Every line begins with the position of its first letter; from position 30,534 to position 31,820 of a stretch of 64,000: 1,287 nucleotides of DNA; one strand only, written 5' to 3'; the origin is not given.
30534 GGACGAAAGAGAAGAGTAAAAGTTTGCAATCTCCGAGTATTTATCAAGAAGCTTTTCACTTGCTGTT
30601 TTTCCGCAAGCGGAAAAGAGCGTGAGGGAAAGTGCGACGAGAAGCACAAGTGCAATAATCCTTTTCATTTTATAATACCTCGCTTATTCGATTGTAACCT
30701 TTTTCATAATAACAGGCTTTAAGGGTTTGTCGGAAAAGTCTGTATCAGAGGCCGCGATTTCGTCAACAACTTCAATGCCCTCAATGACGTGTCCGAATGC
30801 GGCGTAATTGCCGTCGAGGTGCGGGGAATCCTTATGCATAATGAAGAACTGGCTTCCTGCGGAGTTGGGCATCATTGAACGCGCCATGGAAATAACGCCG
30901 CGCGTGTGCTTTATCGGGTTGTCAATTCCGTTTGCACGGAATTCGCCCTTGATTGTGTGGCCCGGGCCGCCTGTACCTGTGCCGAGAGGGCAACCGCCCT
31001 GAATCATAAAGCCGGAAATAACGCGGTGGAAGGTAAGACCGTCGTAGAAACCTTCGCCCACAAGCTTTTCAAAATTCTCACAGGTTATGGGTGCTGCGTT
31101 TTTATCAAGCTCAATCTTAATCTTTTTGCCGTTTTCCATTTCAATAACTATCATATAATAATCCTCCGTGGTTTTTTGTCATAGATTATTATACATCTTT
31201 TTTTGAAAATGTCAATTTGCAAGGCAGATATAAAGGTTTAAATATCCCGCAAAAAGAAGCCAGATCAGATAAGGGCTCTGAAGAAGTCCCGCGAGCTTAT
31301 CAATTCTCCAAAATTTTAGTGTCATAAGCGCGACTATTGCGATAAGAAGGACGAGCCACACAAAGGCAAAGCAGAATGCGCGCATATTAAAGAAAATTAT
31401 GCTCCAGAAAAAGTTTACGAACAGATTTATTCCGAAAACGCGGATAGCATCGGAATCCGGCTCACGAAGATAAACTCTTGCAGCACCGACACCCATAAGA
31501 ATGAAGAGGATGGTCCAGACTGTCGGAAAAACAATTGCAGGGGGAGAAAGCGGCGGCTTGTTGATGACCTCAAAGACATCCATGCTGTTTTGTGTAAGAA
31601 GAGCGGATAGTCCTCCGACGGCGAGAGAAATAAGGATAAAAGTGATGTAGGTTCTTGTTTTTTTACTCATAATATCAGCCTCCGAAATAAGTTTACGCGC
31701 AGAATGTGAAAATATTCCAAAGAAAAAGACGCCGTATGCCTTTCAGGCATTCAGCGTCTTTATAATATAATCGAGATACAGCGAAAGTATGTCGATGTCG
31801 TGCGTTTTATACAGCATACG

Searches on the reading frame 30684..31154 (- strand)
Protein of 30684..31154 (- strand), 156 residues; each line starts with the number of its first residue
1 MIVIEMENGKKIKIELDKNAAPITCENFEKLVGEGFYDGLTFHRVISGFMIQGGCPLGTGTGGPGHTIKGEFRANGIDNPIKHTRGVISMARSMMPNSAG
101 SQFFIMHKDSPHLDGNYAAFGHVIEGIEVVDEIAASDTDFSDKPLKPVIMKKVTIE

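Call 4: search_protein_families(library=pfam, proteins=[window:30684-31154:-], max_evalue=0.01)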
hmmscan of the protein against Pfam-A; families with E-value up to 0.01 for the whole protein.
window:30684-31154:- (156 aa): 1 family
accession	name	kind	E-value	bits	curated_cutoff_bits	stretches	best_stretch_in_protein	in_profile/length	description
PF00160.26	Pro_isomerase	-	2.1e-49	168.2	21.7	1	3-154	3-158/159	Cyclophilin type peptidyl-prolyl cis-trans isomerase/CLD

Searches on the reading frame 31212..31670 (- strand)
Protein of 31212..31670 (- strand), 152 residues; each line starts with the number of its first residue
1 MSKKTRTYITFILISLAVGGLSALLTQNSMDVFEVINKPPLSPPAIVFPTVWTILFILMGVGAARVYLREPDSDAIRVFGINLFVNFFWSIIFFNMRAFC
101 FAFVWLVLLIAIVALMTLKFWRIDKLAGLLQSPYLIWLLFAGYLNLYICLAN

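Call 4: search_protein_families(library=pfam, proteins=[window:31212-31670:-], max_evalue=0.01)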
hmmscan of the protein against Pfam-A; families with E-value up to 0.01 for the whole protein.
window:31212-31670:- (152 aa): 1 family
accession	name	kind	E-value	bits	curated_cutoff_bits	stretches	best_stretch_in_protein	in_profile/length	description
PF03073.20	TspO_MBR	-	1.9e-40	138.4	24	1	11-149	1-144/145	TspO/MBR family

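Call 5: search_protein_families(library=ncbifam, proteins=[window:31212-31670:-], max_evalue=0.01)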
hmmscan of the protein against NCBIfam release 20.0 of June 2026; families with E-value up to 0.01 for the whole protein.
window:31212-31670:- (152 aa): 1 family
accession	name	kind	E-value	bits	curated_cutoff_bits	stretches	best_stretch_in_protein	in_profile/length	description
NF047825.1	T-richsensTspOAlph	equivalog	1.7e-26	93.2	180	1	7-150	5-146/152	tryptophan-rich sensory protein TspO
